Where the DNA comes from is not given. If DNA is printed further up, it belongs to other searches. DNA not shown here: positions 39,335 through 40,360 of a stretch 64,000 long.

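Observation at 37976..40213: Unusual domain fusion: phosphoethanolamine-transferase (sulfatase-fold) domain plus C-terminal GDPD/PLC-like phosphodiesterase-like domain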

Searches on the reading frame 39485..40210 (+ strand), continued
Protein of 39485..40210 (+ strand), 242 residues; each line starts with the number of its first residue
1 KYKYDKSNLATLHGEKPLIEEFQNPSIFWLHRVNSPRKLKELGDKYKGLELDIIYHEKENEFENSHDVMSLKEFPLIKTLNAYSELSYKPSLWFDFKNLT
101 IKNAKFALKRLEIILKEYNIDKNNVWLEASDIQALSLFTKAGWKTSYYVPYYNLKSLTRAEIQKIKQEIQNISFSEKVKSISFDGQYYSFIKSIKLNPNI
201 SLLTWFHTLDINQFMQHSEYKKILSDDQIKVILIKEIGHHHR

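Call 88: search_protein_families(library=ncbifam, proteins=[L058:4877-6793:-, L032:7646-10102:+, L032:10108-12510:+, L047:7795-10101:+, L013:5097-6857:+, L048:5323-6900:+, L018:5043-6911:+, L060:3095-5491:+, L036:5057-7705:+, L001:6304-7974:+], max_evalue=0.00001)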
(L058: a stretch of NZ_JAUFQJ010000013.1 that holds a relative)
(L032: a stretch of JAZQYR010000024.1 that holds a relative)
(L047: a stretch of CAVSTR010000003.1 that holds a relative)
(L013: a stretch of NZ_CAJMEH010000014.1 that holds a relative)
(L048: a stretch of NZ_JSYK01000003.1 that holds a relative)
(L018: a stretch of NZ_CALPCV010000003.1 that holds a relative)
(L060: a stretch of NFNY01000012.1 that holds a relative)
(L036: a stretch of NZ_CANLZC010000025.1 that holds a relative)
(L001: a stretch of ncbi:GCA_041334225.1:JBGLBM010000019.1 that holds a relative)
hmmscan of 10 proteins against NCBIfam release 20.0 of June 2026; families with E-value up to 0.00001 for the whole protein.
L058:4877-6793:- (638 aa): 5 families
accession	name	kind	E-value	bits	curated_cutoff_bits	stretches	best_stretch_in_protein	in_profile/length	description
NF053595.1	LptchSynLtaSGpos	equivalog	6.4e-16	58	970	1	254-551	228-542/626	lipoteichoic acid synthase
NF009027.0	PRK12363.1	equivalog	4.9e-11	42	572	1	256-565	149-471/703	phosphoglycerol transferase I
NF010322.0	PRK13759.1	equivalog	2.2e-09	36.4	481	0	451-632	271-465/486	arylsulfatase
NF003000.0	PRK03776.1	equivalog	4.9e-08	31.5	574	1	252-549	149-457/763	phosphatidylglycerol--membrane-oligosaccharide glycerophosphotransferase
NF045661.1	HdlasePehA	equivalog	9.8e-06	24.4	900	0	449-557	283-396/506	phosphoric/sulfuric ester hydrolase PehA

L032:7646-10102:+ (818 aa): 2 families
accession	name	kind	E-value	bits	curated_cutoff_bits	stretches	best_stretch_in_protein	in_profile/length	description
NF053595.1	LptchSynLtaSGpos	equivalog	4.3e-07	28.9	970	1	49-522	26-466/626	lipoteichoic acid synthase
TIGR03417.1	chol_sulfatase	equivalog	9e-07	28.1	433.45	1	438-571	206-346/500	choline-sulfatase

L032:10108-12510:+ (800 aa): 1 family
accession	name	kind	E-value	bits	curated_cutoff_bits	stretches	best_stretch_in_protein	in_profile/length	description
NF010322.0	PRK13759.1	equivalog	8.4e-11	41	481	1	252-374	4-123/486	arylsulfatase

L047:7795-10101:+ (768 aa): 1 family
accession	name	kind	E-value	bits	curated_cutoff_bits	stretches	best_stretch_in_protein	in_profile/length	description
NF053595.1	LptchSynLtaSGpos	equivalog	1.5e-07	30.4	970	1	482-659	325-500/626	lipoteichoic acid synthase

L013:5097-6857:+ (586 aa): 13 families
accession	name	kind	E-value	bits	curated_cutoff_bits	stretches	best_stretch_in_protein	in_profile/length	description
NF007933.0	PRK10649.1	subfamily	1.8e-56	191.9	404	1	92-523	40-508/577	phosphoethanolamine transferase CptA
NF012179.0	CptA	domain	2.5e-46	158.5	900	1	136-566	64-535/556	phosphoethanolamine transferase CptA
NF028537.1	P_eth_NH2_trans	domain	2e-37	128.9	500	1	87-560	36-525/527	phosphoethanolamine--lipid A transferase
NF007160.0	PRK09598.1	equivalog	5.8e-36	123.9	561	1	68-561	18-518/523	phosphoethanolamine--lipid A transferase EptA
NF008619.0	PRK11598.1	equivalog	2e-25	89.3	660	1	98-562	54-540/546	phosphoethanolamine transferase EptA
NF033669.1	polymyxin_MCR8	exception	1.3e-22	80.4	1250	1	108-568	63-548/565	MCR-8 family phosphoethanolamine--lipid A transferase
NF008593.0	PRK11560.1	equivalog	8.1e-21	73.9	493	1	266-552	244-542/563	kdo(2)-lipid A phosphoethanolamine 7''-transferase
NF033463.1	polymyxin_MCR5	exception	1.1e-18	67.2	1250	1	262-564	232-541/547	MCR-5 family phosphoethanolamine--lipid A transferase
NF047438.1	polymyxin_MCR12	exception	1.2e-16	60.2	1200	1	271-549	238-529/548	MCR-12 family phosphoethanolamine--lipid A transferase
NF033671.1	polymyxin_MCR7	exception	1e-14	54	1250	1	265-562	223-533/539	MCR-7 family phosphoethanolamine--lipid A transferase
NF000465.1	polymyxin_MCR1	exception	8e-11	41.5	1100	1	268-546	236-526/541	MCR-1 family phosphoethanolamine--lipid A transferase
NF012159.0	polymyxin_MCR2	exception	9.1e-10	37.9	1200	1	268-489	234-471/538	MCR-2 family phosphoethanolamine--lipid A transferase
NF033670.1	polymyxin_MCR6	exception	9.2e-10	37.9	1235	1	268-489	234-471/538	MCR-6 family phosphoethanolamine--lipid A transferase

L048:5323-6900:+ (525 aa): 19 families
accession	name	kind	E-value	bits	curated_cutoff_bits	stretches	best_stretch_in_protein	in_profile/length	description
NF007933.0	PRK10649.1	subfamily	8.2e-101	338.3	404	1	36-511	48-554/577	phosphoethanolamine transferase CptA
NF012179.0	CptA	domain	1.7e-92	311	900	1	43-511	43-542/556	phosphoethanolamine transferase CptA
NF028537.1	P_eth_NH2_trans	domain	6.9e-47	160.1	500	1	5-495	15-522/527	phosphoethanolamine--lipid A transferase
NF007160.0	PRK09598.1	equivalog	2.3e-44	151.6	561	1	10-469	26-485/523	phosphoethanolamine--lipid A transferase EptA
NF008593.0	PRK11560.1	equivalog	1.5e-33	115.9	493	1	186-461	225-504/563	kdo(2)-lipid A phosphoethanolamine 7''-transferase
NF008619.0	PRK11598.1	equivalog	5.2e-30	104.4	660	1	4-498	22-538/546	phosphoethanolamine transferase EptA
NF033462.1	polymyxin_MCR4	exception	8.7e-30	103.9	1225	1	40-460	52-492/541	MCR-4 family phosphoethanolamine--lipid A transferase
NF033409.0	poly_MCR3_broad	equivalog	3.8e-26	91.8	1075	1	9-460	16-486/535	MCR-3-related phosphoethanolamine--lipid A transferase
NF047438.1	polymyxin_MCR12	exception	1e-22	80.3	1200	1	208-458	238-495/548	MCR-12 family phosphoethanolamine--lipid A transferase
NF033463.1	polymyxin_MCR5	exception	4.3e-22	78.5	1250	1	209-479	242-517/547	MCR-5 family phosphoethanolamine--lipid A transferase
NF033408.5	polymyxin_MCR3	exception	1.3e-21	76.8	1225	1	5-460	15-490/540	MCR-3 family phosphoethanolamine--lipid A transferase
NF033671.1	polymyxin_MCR7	exception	2.4e-21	75.9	1250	1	69-461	76-489/539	MCR-7 family phosphoethanolamine--lipid A transferase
NF053859.1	polymyxin_MCR13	exception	2.6e-20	72.8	1250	1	157-459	182-489/541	MCR-13 family phosphoethanolamine--lipid A transferase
NF033862.2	polymyxin_MCR10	exception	5.4e-18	64.9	1250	1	164-457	193-487/539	MCR-10 family phosphoethanolamine--lipid A transferase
NF033669.1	polymyxin_MCR8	exception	8.5e-18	64.6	1250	1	4-472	21-514/565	MCR-8 family phosphoethanolamine--lipid A transferase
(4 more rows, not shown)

L018:5043-6911:+ (622 aa): 17 families
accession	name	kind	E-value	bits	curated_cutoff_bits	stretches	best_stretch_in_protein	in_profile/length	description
NF007933.0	PRK10649.1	subfamily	7e-53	180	404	1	303-601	232-546/577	phosphoethanolamine transferase CptA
NF012179.0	CptA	domain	4e-45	154.5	900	1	310-603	227-536/556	phosphoethanolamine transferase CptA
NF028537.1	P_eth_NH2_trans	domain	2.9e-31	108.6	500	1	137-596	62-525/527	phosphoethanolamine--lipid A transferase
NF007160.0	PRK09598.1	equivalog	1.9e-24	85.9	561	1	303-592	219-507/523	phosphoethanolamine--lipid A transferase EptA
NF008619.0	PRK11598.1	equivalog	4.2e-23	81.7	660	1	300-597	228-539/546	phosphoethanolamine transferase EptA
NF008593.0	PRK11560.1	equivalog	3.8e-19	68.4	493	1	308-587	248-540/563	kdo(2)-lipid A phosphoethanolamine 7''-transferase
NF033409.0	poly_MCR3_broad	equivalog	3.8e-14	52.2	1075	1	304-598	222-531/535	MCR-3-related phosphoethanolamine--lipid A transferase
NF033669.1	polymyxin_MCR8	exception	3.9e-13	49.2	1250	1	308-586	235-530/565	MCR-8 family phosphoethanolamine--lipid A transferase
NF033408.5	polymyxin_MCR3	exception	7.3e-12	44.6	1225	1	308-585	230-519/540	MCR-3 family phosphoethanolamine--lipid A transferase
NF033463.1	polymyxin_MCR5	exception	8.6e-12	44.5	1250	1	310-528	242-469/547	MCR-5 family phosphoethanolamine--lipid A transferase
NF033671.1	polymyxin_MCR7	exception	1.6e-11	43.5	1250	1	150-587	78-522/539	MCR-7 family phosphoethanolamine--lipid A transferase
NF053859.1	polymyxin_MCR13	exception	2.1e-11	43.3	1250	1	150-598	80-535/541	MCR-13 family phosphoethanolamine--lipid A transferase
NF047438.1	polymyxin_MCR12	exception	9.2e-09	34.2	1200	1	309-598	238-541/548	MCR-12 family phosphoethanolamine--lipid A transferase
NF000465.1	polymyxin_MCR1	exception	2.8e-08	33.1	1100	1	309-523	239-470/541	MCR-1 family phosphoethanolamine--lipid A transferase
NF033670.1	polymyxin_MCR6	exception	1.4e-07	30.7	1235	1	309-523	237-468/538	MCR-6 family phosphoethanolamine--lipid A transferase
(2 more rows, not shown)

L060:3095-5491:+ (798 aa): 8 families
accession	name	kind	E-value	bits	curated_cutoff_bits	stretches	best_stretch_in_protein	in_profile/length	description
NF007933.0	PRK10649.1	subfamily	7.3e-78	262.5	404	1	43-562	44-562/577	phosphoethanolamine transferase CptA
NF012179.0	CptA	domain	2.8e-65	221.1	900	1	45-557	34-545/556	phosphoethanolamine transferase CptA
NF028537.1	P_eth_NH2_trans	domain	3.4e-31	108.4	500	1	5-541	9-526/527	phosphoethanolamine--lipid A transferase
NF008593.0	PRK11560.1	equivalog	5.3e-27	94.3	493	1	210-498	227-503/563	kdo(2)-lipid A phosphoethanolamine 7''-transferase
NF007160.0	PRK09598.1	equivalog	6.8e-16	57.7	561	1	9-541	18-518/523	phosphoethanolamine--lipid A transferase EptA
NF008619.0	PRK11598.1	equivalog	1.7e-13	49.9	660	1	5-539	17-537/546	phosphoethanolamine transferase EptA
NF010322.0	PRK13759.1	equivalog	3.9e-09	35.5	481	0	402-546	244-382/486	arylsulfatase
NF047438.1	polymyxin_MCR12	exception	2.9e-07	29.2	1200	1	232-524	238-523/548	MCR-12 family phosphoethanolamine--lipid A transferase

L036:5057-7705:+ (882 aa): 12 families
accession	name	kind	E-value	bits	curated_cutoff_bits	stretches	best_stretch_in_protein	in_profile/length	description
NF007933.0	PRK10649.1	subfamily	5.4e-66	223.3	404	1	95-621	20-550/577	phosphoethanolamine transferase CptA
NF012179.0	CptA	domain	2.6e-57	194.8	900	1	153-622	52-539/556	phosphoethanolamine transferase CptA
NF028537.1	P_eth_NH2_trans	domain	2.7e-43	148.3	500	1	116-612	22-525/527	phosphoethanolamine--lipid A transferase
NF007160.0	PRK09598.1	equivalog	2.7e-33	115.1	561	1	105-612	31-517/523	phosphoethanolamine--lipid A transferase EptA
NF008619.0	PRK11598.1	equivalog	2.1e-30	105.8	660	1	103-613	22-539/546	phosphoethanolamine transferase EptA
NF008593.0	PRK11560.1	equivalog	8.3e-26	90.3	493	1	211-599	162-536/563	kdo(2)-lipid A phosphoethanolamine 7''-transferase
NF033409.0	poly_MCR3_broad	equivalog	2.7e-22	79.1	1075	1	108-613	16-530/535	MCR-3-related phosphoethanolamine--lipid A transferase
NF033462.1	polymyxin_MCR4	exception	4.5e-22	78.5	1225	1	273-615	200-538/541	MCR-4 family phosphoethanolamine--lipid A transferase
NF047438.1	polymyxin_MCR12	exception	1.2e-19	70.1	1200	1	307-613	240-540/548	MCR-12 family phosphoethanolamine--lipid A transferase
NF033463.1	polymyxin_MCR5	exception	1e-18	67.3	1250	1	305-614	241-539/547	MCR-5 family phosphoethanolamine--lipid A transferase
NF033671.1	polymyxin_MCR7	exception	3.7e-18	65.4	1250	1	298-614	222-533/539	MCR-7 family phosphoethanolamine--lipid A transferase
NF033408.5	polymyxin_MCR3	exception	4e-16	58.7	1225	1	113-612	25-533/540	MCR-3 family phosphoethanolamine--lipid A transferase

L001:6304-7974:+ (556 aa): 15 families
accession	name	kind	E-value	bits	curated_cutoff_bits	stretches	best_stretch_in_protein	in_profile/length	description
NF007933.0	PRK10649.1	subfamily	9.4e-83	278.7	404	1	77-552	68-562/577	phosphoethanolamine transferase CptA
NF012179.0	CptA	domain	4.2e-73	246.9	900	1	84-544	60-542/556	phosphoethanolamine transferase CptA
NF028537.1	P_eth_NH2_trans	domain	1.2e-52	179.2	500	1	60-532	42-526/527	phosphoethanolamine--lipid A transferase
NF007160.0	PRK09598.1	equivalog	7.5e-38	130.1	561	1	56-528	46-514/523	phosphoethanolamine--lipid A transferase EptA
NF008593.0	PRK11560.1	equivalog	1.5e-36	125.8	493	1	228-496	243-512/563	kdo(2)-lipid A phosphoethanolamine 7''-transferase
NF008619.0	PRK11598.1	equivalog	1e-35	123.3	660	1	61-533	51-540/546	phosphoethanolamine transferase EptA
NF033409.0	poly_MCR3_broad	equivalog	1.1e-24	86.9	1075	1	20-533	9-531/535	MCR-3-related phosphoethanolamine--lipid A transferase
NF047438.1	polymyxin_MCR12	exception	1.4e-22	79.8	1200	1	235-532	239-540/548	MCR-12 family phosphoethanolamine--lipid A transferase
NF033408.5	polymyxin_MCR3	exception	1.4e-20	73.4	1225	1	46-534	37-536/540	MCR-3 family phosphoethanolamine--lipid A transferase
NF033671.1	polymyxin_MCR7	exception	7.8e-20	70.9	1250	1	62-532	49-532/539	MCR-7 family phosphoethanolamine--lipid A transferase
NF033463.1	polymyxin_MCR5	exception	8.5e-19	67.6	1250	1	227-527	234-533/547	MCR-5 family phosphoethanolamine--lipid A transferase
NF012159.0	polymyxin_MCR2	exception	3.4e-16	59.1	1200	1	82-486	73-501/538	MCR-2 family phosphoethanolamine--lipid A transferase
NF033670.1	polymyxin_MCR6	exception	3.2e-15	55.9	1235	1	79-481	70-495/538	MCR-6 family phosphoethanolamine--lipid A transferase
NF000465.1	polymyxin_MCR1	exception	5.6e-15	55.2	1100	1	79-471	72-487/541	MCR-1 family phosphoethanolamine--lipid A transferase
NF010322.0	PRK13759.1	equivalog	6.4e-10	38.1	481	1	373-540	224-386/486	arylsulfatase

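Call 92: find_encoding_contigs(protein=P0289, flank=9000, max_places=2)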
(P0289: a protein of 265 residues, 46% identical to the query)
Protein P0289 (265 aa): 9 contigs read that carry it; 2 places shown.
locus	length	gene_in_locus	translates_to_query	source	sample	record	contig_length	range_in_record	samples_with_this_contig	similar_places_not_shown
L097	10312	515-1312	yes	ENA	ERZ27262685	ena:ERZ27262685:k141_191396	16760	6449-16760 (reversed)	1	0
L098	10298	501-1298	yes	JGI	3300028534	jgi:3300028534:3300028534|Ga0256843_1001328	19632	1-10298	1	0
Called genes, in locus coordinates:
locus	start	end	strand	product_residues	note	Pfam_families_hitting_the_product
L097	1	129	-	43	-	?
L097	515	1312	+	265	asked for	-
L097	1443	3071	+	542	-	PF00884:Sulfatase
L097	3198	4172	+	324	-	PF01075:Glyco_transf_9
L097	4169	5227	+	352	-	-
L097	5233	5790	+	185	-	PF13580:SIS_2, PF01380:SIS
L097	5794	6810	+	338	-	PF04321:RmlD_sub_bind, PF01073:3Beta_HSD, PF01370:Epimerase, PF02719:Polysacc_synt_2, PF07993:NAD_binding_4, PF16363:GDP_Man_Dehyd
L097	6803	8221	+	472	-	PF00294:PfkB, PF08543:Phos_pyr_kin (faint), PF01467:CTP_transf_like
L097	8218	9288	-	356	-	PF01075:Glyco_transf_9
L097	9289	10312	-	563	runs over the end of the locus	PF00664:ABC_membrane, PF00005:ABC_tran, PF02463:SMC_N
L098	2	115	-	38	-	?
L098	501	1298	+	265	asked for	-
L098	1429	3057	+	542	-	PF00884:Sulfatase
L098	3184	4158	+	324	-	PF01075:Glyco_transf_9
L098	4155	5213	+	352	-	-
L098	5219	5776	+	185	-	PF13580:SIS_2, PF01380:SIS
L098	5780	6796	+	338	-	PF04321:RmlD_sub_bind, PF01073:3Beta_HSD, PF01370:Epimerase, PF02719:Polysacc_synt_2, PF07993:NAD_binding_4, PF16363:GDP_Man_Dehyd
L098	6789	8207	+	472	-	PF00294:PfkB, PF08543:Phos_pyr_kin (faint), PF01467:CTP_transf_like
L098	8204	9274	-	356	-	PF01075:Glyco_transf_9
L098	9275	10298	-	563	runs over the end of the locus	PF00664:ABC_membrane, PF00005:ABC_tran, PF02463:SMC_N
